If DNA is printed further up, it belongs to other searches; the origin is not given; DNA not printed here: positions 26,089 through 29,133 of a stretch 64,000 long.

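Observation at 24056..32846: Self-contained Qmo/Hdr-like flavin-bifurcation cluster with sulfur carriers in a Bacteroidota genome, lacking HdrB, AprAB and hydrogenase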

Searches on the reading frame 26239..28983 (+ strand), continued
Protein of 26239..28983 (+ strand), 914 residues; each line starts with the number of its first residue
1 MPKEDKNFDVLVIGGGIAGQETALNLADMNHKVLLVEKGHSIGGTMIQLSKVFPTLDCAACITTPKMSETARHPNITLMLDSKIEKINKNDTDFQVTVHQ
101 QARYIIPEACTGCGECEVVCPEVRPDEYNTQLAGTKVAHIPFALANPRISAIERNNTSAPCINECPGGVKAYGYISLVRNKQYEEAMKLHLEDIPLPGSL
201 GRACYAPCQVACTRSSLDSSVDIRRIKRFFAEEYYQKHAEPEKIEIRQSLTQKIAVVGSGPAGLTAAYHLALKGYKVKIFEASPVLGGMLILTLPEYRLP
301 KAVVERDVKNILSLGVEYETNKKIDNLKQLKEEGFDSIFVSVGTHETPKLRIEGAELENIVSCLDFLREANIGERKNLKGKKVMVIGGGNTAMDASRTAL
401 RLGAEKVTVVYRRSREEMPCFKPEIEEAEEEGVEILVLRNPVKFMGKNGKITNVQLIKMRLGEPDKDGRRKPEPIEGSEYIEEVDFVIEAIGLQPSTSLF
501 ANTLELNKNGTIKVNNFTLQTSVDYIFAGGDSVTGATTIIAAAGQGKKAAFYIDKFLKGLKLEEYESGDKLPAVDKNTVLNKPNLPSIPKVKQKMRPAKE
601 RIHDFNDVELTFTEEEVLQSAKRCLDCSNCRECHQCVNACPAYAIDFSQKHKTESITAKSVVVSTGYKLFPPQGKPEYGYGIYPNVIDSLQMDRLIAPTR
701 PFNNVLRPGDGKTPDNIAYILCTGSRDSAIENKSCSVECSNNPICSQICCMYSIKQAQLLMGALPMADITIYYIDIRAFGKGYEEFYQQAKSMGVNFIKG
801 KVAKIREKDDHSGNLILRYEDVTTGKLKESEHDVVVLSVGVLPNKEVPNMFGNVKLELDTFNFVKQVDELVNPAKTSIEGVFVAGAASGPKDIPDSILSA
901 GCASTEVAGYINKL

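Call 26: search_solved_structures(query=window:26239-28983:+, max_evalue=1e-10)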
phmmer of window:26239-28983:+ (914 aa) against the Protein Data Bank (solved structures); distinct sequences matched with E-value up to 1e-10: 20.
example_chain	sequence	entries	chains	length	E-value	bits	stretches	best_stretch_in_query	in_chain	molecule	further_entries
9n5u_A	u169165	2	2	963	1.7e-110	373.5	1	158-564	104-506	NfnA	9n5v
9bov_A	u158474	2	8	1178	7e-110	371.5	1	153-636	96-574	Molybdopterin oxidoreductase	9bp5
8oh5_C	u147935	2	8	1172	8.9e-109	367.8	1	149-638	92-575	Formate dehydrogenase-O, major subunit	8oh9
8rvu_a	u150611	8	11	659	5.8e-96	325.4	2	625-906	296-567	H(2):CoB-CoM heterodisulfide,ferredoxin reductase subunit A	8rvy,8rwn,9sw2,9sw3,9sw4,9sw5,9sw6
8rvv_A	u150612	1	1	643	5.9e-96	325.4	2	625-906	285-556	H(2):CoB-CoM heterodisulfide,ferredoxin reductase subunit A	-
5odc_A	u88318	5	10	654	8.2e-96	324.9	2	621-907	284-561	Heterodisulfide reductase, subunit A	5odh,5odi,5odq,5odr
9sfi_A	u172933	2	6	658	1.5e-94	320.7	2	625-908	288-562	CoB--CoM heterodisulfide reductase iron-sulfur subunit A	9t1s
4ylf_B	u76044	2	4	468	1.5e-89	304.2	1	159-559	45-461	Dihydropyrimidine dehydrogenase subunit A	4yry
7bkb_A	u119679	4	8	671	2.7e-86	293.4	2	625-905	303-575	CoB--CoM heterodisulfide reductase iron-sulfur subunit A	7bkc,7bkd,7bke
5jca_L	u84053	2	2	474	8.4e-81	275.3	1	159-558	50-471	NADH-dependent Ferredoxin:NADP Oxidoreductase (NfnI) subunit alpha | NADH-dependent Ferredoxin:NADP Oxidoreductase subunit alpha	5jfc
5vj7_A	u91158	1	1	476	4e-74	253.2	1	159-557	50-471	Oxidoreductase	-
6s6s_G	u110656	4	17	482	2e-61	211.2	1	161-558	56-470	Glutamate synthase [NADPH] small chain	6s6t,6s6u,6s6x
2vdc_G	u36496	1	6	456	3.2e-59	203.9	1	161-558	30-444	GLUTAMATE SYNTHASE [NADPH] SMALL CHAIN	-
7mfm_I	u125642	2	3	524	1.1e-41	145.8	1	176-560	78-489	Glutamate synthase (NADPH) small chain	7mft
1gt8_A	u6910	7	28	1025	5e-41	143.7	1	158-559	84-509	DIHYDROPYRIMIDINE DEHYDROGENASE | Dihydropyrimidine dehydrogenase [NADP(+)]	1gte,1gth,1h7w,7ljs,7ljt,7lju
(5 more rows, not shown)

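Call 33: list_cluster_members(proteins=[P0118, P0077, P0100, P0120, P0052, P0075, P0026])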
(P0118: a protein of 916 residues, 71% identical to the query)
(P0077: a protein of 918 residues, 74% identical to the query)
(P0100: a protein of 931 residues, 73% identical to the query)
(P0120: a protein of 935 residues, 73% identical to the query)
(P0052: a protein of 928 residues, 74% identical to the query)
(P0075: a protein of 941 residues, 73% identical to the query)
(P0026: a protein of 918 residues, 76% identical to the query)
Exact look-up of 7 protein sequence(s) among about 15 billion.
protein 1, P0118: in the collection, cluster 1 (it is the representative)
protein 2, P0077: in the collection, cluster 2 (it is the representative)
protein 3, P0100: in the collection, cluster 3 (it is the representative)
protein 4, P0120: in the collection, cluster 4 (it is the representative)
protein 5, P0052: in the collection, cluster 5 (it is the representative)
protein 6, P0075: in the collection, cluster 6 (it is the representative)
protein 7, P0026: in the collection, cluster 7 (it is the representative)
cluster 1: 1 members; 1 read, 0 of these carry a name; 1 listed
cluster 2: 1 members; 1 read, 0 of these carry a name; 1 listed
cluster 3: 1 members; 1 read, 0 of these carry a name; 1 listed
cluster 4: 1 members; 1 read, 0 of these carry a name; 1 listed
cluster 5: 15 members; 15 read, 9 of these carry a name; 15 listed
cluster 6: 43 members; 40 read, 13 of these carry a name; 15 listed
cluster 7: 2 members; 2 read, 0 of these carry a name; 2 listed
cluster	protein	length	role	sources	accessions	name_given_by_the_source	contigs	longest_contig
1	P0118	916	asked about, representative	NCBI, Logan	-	-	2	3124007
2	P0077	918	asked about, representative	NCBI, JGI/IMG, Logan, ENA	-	-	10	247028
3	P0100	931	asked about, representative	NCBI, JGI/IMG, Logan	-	-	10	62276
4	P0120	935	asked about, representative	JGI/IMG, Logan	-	-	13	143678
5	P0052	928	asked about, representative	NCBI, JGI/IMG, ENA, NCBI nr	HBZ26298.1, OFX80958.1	MAG TPA: glutamate synthase [Rikenellaceae bacterium] | MAG: glutamate synthase [Bacteroidetes bacterium GWE2_40_15]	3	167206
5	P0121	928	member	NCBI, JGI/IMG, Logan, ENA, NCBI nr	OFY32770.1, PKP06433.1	MAG: glutamate synthase [Bacteroidetes bacterium GWF2_41_61] | heterodisulfide reductase subunit A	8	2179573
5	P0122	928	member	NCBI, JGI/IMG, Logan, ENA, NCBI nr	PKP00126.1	MAG: glutamate synthase [Bacteroidetes bacterium HGW-Bacteroidetes-8] | heterodisulfide reductase subunit A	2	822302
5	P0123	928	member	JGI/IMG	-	heterodisulfide reductase subunit A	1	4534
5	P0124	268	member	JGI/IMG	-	heterodisulfide reductase subunit A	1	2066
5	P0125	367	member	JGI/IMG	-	heterodisulfide reductase subunit A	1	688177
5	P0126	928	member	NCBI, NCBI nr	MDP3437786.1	MAG: FAD-dependent oxidoreductase [Bacteroidales bacterium] | FAD-dependent oxidoreductase [Bacteroidales bacterium]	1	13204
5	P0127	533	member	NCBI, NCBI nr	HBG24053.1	MAG TPA: glutamate synthase, partial [Rikenellaceae bacterium] | glutamate synthase [Rikenellaceae bacterium]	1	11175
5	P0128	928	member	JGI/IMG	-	heterodisulfide reductase subunit A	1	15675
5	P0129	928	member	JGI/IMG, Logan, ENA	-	-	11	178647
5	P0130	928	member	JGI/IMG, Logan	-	-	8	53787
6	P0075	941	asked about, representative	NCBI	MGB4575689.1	MAG: FAD-dependent oxidoreductase [Paludibacter sp.]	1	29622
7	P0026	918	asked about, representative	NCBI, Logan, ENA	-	-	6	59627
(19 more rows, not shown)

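Call 34: find_encoding_contigs(protein=P0118, flank=10000, max_places=3)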
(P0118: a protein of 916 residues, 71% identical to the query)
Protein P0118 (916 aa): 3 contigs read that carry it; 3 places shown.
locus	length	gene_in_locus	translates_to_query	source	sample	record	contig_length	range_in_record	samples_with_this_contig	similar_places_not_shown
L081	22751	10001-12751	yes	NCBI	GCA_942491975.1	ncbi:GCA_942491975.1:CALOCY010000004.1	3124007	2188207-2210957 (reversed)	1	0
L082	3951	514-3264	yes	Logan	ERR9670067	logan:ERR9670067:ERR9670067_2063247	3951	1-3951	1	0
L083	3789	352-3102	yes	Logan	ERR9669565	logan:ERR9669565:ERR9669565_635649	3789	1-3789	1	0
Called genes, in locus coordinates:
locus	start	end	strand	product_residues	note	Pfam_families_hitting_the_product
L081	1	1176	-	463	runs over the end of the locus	PF00512:HisKA, PF02518:HATPase_c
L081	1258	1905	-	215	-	PF01596:Methyltransf_3, PF01135:PCMT (weak), PF13578:Methyltransf_24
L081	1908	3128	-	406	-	PF00675:Peptidase_M16, PF05193:Peptidase_M16_C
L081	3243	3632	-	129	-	PF01814:Hemerythrin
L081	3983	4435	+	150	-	PF00011:HSP20, PF17886:ArsA_HSP20 (weak)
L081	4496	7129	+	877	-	PF02861:Clp_N, PF00004:AAA, PF17871:AAA_lid_9, PF00158:Sigma54_activat (weak), PF00004:AAA, PF07724:AAA_2, PF07728:AAA_5, PF10431:ClpB_D2-small, +7 more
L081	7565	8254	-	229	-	PF00027:cNMP_binding, PF13545:HTH_Crp_2, PF00325:Crp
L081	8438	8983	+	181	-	PF13686:DrsE_2, PF02635:DsrE (faint)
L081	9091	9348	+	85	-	PF01206:TusA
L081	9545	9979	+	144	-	PF02662:FlpD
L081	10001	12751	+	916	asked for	PF07992:Pyr_redox_2 (weak), PF12831:FAD_oxidored (weak), PF14691:Fer4_20, PF00890:FAD_binding_2 (weak), PF01266:DAO (weak), PF07992:Pyr_redox_2, PF13450:NAD_binding_8, PF13738:Pyr_redox_3, +10 more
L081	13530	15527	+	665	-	PF07992:Pyr_redox_2, PF00890:FAD_binding_2, PF01266:DAO (weak), PF03486:HI0933_like (weak), PF12831:FAD_oxidored, PF13450:NAD_binding_8 (weak), PF12838:Fer4_7 (weak), PF14697:Fer4_21, +3 more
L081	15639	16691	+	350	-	PF12838:Fer4_7 (faint), PF13183:Fer4_8 (weak), PF13187:Fer4_9 (weak), PF13237:Fer4_10 (weak)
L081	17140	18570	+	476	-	PF01609:DDE_Tnp_1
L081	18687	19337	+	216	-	PF05175:MTS (weak), PF02353:CMAS (weak), PF06325:PrmA (weak), PF13847:Methyltransf_31, PF08241:Methyltransf_11, PF08242:Methyltransf_12, PF13649:Methyltransf_25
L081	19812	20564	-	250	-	-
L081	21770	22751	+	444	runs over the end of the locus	-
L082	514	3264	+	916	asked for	PF07992:Pyr_redox_2 (weak), PF12831:FAD_oxidored (weak), PF14691:Fer4_20, PF00890:FAD_binding_2 (weak), PF01266:DAO (weak), PF07992:Pyr_redox_2, PF13450:NAD_binding_8, PF13738:Pyr_redox_3, +10 more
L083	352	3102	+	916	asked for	PF07992:Pyr_redox_2 (weak), PF12831:FAD_oxidored (weak), PF14691:Fer4_20, PF00890:FAD_binding_2 (weak), PF01266:DAO (weak), PF07992:Pyr_redox_2, PF13450:NAD_binding_8, PF13738:Pyr_redox_3, +10 more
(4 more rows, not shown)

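Call 44: search_protein_families(library=pfam, proteins=[L076:3686-4900:+, L076:4918-5394:+, L076:5378-6382:+, L076:6443-7480:+, L076:7492-8301:+, L076:8309-8812:+, L076:8830-9243:+, L073:8880-9293:+, L073:8239-8868:+, L077:8637-9053:+], max_evalue=0.001)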
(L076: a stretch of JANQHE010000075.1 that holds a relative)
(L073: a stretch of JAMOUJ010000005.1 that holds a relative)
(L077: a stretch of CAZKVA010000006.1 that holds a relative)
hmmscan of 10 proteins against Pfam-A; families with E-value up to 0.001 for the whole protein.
L076:3686-4900:+ (404 aa): 1 family
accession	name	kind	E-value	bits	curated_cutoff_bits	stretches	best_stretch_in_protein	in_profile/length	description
PF04143.19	Sulf_transp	-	2.4e-53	182.1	27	2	12-159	166-310/310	Sulphur transport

L076:4918-5394:+ (158 aa): 1 family
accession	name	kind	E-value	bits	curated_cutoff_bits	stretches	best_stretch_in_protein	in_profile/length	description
PF00581.25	Rhodanese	-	7.8e-19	68.5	22.2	1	42-141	3-100/102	Rhodanese-like domain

L076:5378-6382:+ (334 aa): 1 family
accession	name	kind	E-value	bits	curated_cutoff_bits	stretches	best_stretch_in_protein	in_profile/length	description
PF00581.25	Rhodanese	-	2.8e-20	73.1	22.2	1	88-165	15-101/102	Rhodanese-like domain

L076:6443-7480:+ (345 aa): 2 families
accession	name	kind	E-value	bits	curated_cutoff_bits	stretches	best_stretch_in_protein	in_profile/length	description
PF07396.17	Porin_O_P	-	3e-17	63.4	20.9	2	42-206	4-181/370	Phosphate-selective porin O and P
PF07642.17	BBP2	-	4.4e-05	23.3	26.2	1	93-222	81-208/339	Putative beta-barrel porin-2, OmpL-like. bbp2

L076:7492-8301:+ (269 aa): 1 family
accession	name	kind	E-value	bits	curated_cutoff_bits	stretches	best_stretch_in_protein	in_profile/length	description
PF00581.25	Rhodanese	-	6.1e-39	133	22.2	2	27-136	1-101/102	Rhodanese-like domain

L076:8309-8812:+ (167 aa): 1 family
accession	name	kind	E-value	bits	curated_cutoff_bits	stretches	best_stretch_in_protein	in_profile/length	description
PF00581.25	Rhodanese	-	3e-13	50.5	22.2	1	48-137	3-101/102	Rhodanese-like domain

L076:8830-9243:+ (137 aa): 1 family
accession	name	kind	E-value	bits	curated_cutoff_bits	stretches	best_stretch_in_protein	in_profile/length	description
PF13686.11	DrsE_2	-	6.1e-09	36.4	25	1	52-135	75-155/156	DsrE/DsrF/DrsH-like family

L073:8880-9293:+ (137 aa): 2 families
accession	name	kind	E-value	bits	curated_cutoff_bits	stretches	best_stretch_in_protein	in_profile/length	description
PF02635.20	DsrE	-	6.9e-06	26.7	22.7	1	13-132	13-111/116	DsrE/DsrF-like family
PF13686.11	DrsE_2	-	1.9e-05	25.1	25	0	61-134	83-154/156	DsrE/DsrF/DrsH-like family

L073:8239-8868:+ (209 aa): 2 families
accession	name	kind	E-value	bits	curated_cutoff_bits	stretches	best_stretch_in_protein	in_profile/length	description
PF06971.19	Put_DNA-bind_N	-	4.4e-18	65.6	27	1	6-53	2-49/49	Putative DNA-binding protein N-terminus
PF02629.25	CoA_binding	-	1e-09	39.4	22.3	1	82-176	2-95/97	CoA binding domain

L077:8637-9053:+ (138 aa): 2 families
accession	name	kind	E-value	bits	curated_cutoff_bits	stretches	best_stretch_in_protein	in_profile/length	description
PF13686.11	DrsE_2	-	1.1e-05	25.9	25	0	71-135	93-154/156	DsrE/DsrF/DrsH-like family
PF02635.20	DsrE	-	7.9e-05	23.2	22.7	1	25-133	25-111/116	DsrE/DsrF-like family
